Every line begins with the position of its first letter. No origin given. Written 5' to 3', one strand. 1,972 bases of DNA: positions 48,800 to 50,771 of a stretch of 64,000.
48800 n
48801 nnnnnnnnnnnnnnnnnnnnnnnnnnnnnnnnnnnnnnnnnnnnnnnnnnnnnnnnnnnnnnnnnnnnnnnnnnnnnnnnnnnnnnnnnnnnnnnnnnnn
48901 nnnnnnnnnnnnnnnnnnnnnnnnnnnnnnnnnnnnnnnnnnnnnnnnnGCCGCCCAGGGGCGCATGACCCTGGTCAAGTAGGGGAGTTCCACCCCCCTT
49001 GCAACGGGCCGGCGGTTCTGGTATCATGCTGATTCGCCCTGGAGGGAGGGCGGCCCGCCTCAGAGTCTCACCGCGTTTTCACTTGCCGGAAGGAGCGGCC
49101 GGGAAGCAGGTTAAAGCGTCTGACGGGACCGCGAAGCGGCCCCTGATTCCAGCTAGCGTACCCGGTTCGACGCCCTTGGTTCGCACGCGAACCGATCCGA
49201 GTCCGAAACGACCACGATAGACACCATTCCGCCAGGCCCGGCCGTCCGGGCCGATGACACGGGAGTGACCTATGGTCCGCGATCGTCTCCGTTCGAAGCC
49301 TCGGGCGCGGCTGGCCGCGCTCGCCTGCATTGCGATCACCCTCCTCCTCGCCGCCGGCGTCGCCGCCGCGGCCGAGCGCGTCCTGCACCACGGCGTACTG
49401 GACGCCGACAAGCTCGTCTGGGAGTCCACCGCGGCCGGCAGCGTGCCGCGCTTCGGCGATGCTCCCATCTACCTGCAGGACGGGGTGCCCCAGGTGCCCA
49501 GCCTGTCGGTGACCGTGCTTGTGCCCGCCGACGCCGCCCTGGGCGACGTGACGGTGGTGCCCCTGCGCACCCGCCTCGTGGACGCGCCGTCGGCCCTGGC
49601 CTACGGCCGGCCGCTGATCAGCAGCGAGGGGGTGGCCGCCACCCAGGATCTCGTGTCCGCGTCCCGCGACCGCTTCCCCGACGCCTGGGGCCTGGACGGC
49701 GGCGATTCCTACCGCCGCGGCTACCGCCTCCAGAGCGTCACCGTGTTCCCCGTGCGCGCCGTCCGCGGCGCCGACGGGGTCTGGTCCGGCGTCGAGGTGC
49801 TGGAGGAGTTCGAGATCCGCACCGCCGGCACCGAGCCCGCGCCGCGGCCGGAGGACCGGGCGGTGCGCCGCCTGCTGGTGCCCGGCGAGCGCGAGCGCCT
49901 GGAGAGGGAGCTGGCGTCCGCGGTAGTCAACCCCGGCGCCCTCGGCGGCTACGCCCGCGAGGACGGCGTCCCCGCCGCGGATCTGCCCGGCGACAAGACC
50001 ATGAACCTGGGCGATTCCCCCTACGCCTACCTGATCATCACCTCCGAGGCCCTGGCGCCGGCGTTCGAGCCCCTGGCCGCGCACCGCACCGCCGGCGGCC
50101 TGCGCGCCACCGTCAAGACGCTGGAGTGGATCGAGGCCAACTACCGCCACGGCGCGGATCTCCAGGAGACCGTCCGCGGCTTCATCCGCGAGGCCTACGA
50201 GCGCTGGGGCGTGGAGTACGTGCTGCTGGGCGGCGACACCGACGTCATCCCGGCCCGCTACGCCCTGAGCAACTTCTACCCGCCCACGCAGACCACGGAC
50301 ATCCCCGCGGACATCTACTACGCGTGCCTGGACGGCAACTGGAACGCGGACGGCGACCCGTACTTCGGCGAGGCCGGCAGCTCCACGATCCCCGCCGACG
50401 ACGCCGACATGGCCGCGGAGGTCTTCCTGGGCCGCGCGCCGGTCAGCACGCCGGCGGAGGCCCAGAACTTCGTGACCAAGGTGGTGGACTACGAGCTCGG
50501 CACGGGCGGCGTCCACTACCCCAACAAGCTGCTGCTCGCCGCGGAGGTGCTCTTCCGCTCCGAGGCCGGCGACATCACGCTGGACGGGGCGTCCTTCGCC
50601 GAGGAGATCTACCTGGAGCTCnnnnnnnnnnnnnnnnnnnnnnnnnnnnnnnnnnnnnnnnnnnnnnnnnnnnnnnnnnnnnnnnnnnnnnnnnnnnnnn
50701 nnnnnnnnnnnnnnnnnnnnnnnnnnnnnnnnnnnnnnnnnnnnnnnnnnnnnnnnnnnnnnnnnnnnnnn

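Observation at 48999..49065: Duplicated promoter plus conserved leader element upstream of both giant peptidase genes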

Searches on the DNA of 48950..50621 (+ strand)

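Call 22: search_rna_families(source=window, start=48950, end=49300, threshold=evalue, max_evalue=10, show_alignments=3)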
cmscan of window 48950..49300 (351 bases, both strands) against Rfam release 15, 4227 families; matches with E-value up to 10: 1.
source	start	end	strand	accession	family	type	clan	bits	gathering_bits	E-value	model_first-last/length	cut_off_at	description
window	49104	49155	-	RF00987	mir-589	Gene; miRNA;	-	14.7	54.8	7.5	1-96/96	no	mir-589 microRNA precursor family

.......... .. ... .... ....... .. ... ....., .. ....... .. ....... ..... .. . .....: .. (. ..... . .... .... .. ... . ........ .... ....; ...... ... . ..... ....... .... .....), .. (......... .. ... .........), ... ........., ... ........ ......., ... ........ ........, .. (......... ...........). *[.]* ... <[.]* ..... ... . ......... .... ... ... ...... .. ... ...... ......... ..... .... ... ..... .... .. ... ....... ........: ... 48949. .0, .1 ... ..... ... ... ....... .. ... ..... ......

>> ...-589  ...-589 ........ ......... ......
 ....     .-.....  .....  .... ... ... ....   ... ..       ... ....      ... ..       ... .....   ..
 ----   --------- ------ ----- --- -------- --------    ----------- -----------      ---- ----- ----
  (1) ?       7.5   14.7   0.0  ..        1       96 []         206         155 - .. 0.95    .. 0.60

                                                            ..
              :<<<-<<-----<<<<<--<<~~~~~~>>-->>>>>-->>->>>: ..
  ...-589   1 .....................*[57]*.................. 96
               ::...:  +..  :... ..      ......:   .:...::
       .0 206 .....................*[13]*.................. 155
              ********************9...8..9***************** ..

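Call 40: search_rna_families(sources=[L010, L011, L012, L014, L015, L016, L017, L018, L019, L020, L021, L022, L028, L032, L038], threshold=evalue, max_evalue=1)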
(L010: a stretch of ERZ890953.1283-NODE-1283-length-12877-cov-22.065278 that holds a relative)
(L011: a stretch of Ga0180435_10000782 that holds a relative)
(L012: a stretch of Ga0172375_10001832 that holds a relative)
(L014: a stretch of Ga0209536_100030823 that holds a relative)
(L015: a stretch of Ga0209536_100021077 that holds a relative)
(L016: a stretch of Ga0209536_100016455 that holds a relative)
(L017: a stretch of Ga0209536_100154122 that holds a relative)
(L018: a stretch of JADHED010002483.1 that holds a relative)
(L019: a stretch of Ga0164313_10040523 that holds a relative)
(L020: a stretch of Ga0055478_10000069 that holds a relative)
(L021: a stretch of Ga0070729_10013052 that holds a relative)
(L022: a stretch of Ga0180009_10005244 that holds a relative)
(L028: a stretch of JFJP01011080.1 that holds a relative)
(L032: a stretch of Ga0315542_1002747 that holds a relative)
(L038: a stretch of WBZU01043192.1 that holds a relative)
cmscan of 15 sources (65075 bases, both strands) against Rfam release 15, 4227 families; matches with E-value up to 1: 0.
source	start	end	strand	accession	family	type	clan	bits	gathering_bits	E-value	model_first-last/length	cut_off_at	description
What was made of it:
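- On Any Rfam 15 family (riboswitches, leaders, sRNAs, tmRNA, SRP, 6S): Fifteen orthologous loci give 0 hits at E <= 1 (call 40).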

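Call 51: build_rna_model(alignment_id=A6, structure=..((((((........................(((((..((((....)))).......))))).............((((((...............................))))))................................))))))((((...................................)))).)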
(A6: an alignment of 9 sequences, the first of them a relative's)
Model R1 built from alignment A6 (9 sequences, 201 columns); structure: as given.
model positions 156; base pairs 25; branch points 2; effective number of sequences 3.15; information 0.59 bits per position. Calibrated on 0.2 Mb of random sequence (short: E-values are rough).
structure used (alignment columns):
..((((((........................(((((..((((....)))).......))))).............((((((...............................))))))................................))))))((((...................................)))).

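Call 52: search_with_rna_model(model_id=R1, sources=[window, L001, L003, L004, L006, L008, L010, L011, L012, L013, L014, L015, L016, L017, L018, L019, L020, L021, L022, L023, L025, L026, L027, L028, L029, L030, L031, L032, L033, L035, L036, L037, L038, L040, L041, L042, L043, L044, L045, L046, L047, L048, L049, L050, L051, L052, L053, L054, L055, L056, L057, L058, L059, L060, L061, L062, L063, L064, L065, L066, L067], max_evalue=10, make_alignment=true)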
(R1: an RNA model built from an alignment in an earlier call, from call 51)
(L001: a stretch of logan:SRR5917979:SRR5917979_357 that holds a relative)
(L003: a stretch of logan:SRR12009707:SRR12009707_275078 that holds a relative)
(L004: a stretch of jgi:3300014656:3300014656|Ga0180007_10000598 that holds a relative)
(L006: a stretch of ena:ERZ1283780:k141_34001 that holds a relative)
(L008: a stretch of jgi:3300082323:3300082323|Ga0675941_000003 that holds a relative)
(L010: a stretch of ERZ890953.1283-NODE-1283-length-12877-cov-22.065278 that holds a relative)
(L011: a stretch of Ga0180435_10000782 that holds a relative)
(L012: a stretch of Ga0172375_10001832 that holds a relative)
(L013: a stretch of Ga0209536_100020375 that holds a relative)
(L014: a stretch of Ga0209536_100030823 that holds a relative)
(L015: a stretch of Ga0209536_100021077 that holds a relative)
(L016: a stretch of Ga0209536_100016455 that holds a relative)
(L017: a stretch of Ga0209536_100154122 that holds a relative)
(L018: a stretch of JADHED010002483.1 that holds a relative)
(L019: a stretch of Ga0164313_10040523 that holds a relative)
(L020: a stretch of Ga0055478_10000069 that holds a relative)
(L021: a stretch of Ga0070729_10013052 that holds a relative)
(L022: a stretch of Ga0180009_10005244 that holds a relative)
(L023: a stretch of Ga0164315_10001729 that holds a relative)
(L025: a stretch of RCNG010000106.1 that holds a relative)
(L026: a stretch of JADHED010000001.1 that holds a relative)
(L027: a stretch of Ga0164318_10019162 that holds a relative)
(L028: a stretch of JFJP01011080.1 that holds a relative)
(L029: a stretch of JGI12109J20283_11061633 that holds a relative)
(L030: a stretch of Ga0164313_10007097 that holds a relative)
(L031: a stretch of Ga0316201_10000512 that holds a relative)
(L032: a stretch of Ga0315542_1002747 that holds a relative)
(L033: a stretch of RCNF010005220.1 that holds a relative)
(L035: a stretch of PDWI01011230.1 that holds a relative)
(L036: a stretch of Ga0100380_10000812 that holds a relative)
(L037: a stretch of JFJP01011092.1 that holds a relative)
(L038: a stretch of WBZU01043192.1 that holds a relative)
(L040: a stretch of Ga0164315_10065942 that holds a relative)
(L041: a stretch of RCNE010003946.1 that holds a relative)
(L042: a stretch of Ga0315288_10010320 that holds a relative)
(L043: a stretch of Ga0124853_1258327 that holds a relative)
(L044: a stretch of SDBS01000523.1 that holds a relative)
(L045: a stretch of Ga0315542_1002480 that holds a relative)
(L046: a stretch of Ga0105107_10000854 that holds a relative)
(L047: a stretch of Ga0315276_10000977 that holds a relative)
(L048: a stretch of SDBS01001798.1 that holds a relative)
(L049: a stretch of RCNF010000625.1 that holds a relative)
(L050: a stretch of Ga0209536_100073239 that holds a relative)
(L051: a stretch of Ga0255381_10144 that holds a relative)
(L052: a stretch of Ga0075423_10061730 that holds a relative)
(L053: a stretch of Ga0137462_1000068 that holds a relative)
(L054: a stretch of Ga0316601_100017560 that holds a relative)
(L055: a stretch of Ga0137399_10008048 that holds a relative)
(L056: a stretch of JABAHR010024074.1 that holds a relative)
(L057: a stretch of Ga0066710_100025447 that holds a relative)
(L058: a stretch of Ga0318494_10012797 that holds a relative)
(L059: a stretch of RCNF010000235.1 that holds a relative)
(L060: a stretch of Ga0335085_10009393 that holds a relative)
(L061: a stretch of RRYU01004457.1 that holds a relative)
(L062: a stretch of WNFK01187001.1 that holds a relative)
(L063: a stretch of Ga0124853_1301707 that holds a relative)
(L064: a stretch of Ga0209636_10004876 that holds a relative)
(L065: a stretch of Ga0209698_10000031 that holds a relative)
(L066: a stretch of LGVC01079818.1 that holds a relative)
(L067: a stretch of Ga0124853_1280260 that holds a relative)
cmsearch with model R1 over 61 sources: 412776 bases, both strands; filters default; matches with E-value up to 10: 21.
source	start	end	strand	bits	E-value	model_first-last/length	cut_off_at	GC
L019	1726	1886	+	150.5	2.6e-33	1-156/156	no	0.54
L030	1759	1914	+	146.8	2e-32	1-156/156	no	0.54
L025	1685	1847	+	144.5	6.5e-32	1-156/156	no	0.52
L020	1016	1172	+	138.5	1.7e-30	1-156/156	no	0.57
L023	1673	1848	+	132.3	4.9e-29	1-156/156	no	0.52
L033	1709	1870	+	92.6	1e-19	1-156/156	no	0.56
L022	1761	1901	+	90.2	3.9e-19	1-156/156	no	0.57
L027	183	317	+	89.3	6.3e-19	1-156/156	no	0.59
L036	1761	1892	+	84.9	6.9e-18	1-156/156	no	0.56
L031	1761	1911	+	73.6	3.1e-15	1-156/156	no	0.57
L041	489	632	+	52.4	3e-10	1-156/156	no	0.54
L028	1715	1844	+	34.2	5.6e-06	1-156/156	no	0.7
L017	909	1046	+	32.9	1.2e-05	1-156/156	no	0.58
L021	1789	1898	+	32.4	1.5e-05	4-120/156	no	0.63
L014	772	900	+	25.4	0.00065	1-156/156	no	0.55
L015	1785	1915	+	24.9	0.00089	1-156/156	no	0.58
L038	42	140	+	24.5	0.0011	1-156/156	no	0.71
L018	317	413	+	19.9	0.013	1-156/156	no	0.71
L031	1885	1939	-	14.1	0.31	1-156/156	no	0.53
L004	14480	14530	+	9.5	3.7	1-156/156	no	0.71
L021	642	689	-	9.2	4.2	1-156/156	no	0.62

Alignment A7: 21 matches aligned to the model, 255 columns, each read 5' to 3' on its own strand. Consensus structure (alignment columns), stored with it:
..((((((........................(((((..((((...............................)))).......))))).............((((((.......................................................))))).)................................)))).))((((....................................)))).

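Call 53: search_with_rna_model(model_id=R1, sources=[L014, L015, L016, L017, L018, L019, L020, L021, L022, L023, L025, L027, L028, L030, L031, L032, L033, L036, L038, L041], max_evalue=0.01, make_alignment=true, filters=off)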
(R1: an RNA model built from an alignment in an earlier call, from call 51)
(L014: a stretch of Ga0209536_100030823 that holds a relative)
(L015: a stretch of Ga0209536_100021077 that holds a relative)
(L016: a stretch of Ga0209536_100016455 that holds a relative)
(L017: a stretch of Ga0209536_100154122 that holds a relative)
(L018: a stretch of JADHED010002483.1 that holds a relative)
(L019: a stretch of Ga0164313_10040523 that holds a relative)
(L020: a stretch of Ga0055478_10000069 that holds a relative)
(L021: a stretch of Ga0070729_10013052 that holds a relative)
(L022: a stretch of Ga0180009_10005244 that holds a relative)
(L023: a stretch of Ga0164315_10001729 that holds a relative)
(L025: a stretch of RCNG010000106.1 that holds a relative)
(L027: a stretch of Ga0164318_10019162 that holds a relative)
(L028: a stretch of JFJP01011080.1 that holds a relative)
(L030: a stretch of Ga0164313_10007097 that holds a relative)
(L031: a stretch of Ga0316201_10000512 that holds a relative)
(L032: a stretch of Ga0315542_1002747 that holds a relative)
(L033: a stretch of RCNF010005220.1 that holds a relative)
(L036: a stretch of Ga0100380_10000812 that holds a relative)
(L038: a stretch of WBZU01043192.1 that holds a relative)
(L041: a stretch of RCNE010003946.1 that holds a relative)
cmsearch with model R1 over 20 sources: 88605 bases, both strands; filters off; matches with E-value up to 0.01: 18.
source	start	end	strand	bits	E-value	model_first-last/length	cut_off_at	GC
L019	1726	1886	+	150.5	5.6e-34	1-156/156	no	0.54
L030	1759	1914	+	146.7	4.3e-33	1-156/156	no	0.54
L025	1685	1847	+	144.5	1.4e-32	1-156/156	no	0.52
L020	1016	1172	+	138.5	3.7e-31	1-156/156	no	0.57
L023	1673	1848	+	132.3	1.1e-29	1-156/156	no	0.52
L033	1709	1870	+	92.6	2.2e-20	1-156/156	no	0.56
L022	1761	1901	+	90.2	8.5e-20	1-156/156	no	0.57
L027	183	317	+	89.3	1.4e-19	1-156/156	no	0.59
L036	1761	1892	+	84.9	1.5e-18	1-156/156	no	0.56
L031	1761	1911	+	73.6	6.7e-16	1-156/156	no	0.57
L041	489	632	+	52.4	6.5e-11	1-156/156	no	0.54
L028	1715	1844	+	34.3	1.2e-06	1-156/156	no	0.7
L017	909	1046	+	32.9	2.5e-06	1-156/156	no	0.58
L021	1789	1898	+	32.4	3.2e-06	4-120/156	no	0.63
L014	772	900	+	25.4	0.00014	1-156/156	no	0.55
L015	1785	1915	+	24.9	0.00019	1-156/156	no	0.58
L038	42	140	+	24.5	0.00023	1-156/156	no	0.71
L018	317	413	+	20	0.0027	1-156/156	no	0.71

Alignment A8: 18 matches aligned to the model, 275 columns, each read 5' to 3' on its own strand. Consensus structure (alignment columns), stored with it:
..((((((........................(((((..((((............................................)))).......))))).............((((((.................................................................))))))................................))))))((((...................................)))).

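Call 55: build_rna_model(alignment_id=A8)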
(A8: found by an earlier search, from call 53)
Model R2 built from alignment A8 (18 sequences, 275 columns); structure: stored with the alignment.
model positions 138; base pairs 25; branch points 2; effective number of sequences 5.33; information 0.59 bits per position. Calibrated on 0.2 Mb of random sequence (short: E-values are rough).
structure used (alignment columns):
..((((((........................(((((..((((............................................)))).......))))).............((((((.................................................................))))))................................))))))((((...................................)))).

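Call 56: search_with_rna_model(model_id=R2, source=window, max_evalue=10, filters=off, show_alignments=3)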
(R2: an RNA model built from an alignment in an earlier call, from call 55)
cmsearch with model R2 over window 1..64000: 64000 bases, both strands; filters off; matches with E-value up to 10: 41.
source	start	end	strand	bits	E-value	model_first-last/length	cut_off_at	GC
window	36783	36829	+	13.3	0.29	1-138/138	no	0.68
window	2641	2691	+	12.8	0.38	1-138/138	no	0.71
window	35395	35429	+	12.4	0.45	1-138/138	no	0.77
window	8702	8730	+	12.3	0.48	1-138/138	no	0.79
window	23075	23118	-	12.3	0.49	1-138/138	no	0.64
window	40168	40219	+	11.1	0.86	1-138/138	no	0.79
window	12280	12331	-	10.6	1.1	1-138/138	no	0.81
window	27714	27766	+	10.5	1.1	1-138/138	no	0.62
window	53629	53676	+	9.9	1.5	1-138/138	no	0.62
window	62116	62180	-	9.9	1.5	1-138/138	no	0.74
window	40494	40586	-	9.3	2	1-138/138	no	0.73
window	9301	9341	+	8.9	2.4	1-138/138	no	0.68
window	57482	57534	-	8.8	2.5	1-138/138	no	0.79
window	23479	23529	+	8.7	2.7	1-138/138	no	0.71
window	63536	63598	-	8.6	2.8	1-138/138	no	0.78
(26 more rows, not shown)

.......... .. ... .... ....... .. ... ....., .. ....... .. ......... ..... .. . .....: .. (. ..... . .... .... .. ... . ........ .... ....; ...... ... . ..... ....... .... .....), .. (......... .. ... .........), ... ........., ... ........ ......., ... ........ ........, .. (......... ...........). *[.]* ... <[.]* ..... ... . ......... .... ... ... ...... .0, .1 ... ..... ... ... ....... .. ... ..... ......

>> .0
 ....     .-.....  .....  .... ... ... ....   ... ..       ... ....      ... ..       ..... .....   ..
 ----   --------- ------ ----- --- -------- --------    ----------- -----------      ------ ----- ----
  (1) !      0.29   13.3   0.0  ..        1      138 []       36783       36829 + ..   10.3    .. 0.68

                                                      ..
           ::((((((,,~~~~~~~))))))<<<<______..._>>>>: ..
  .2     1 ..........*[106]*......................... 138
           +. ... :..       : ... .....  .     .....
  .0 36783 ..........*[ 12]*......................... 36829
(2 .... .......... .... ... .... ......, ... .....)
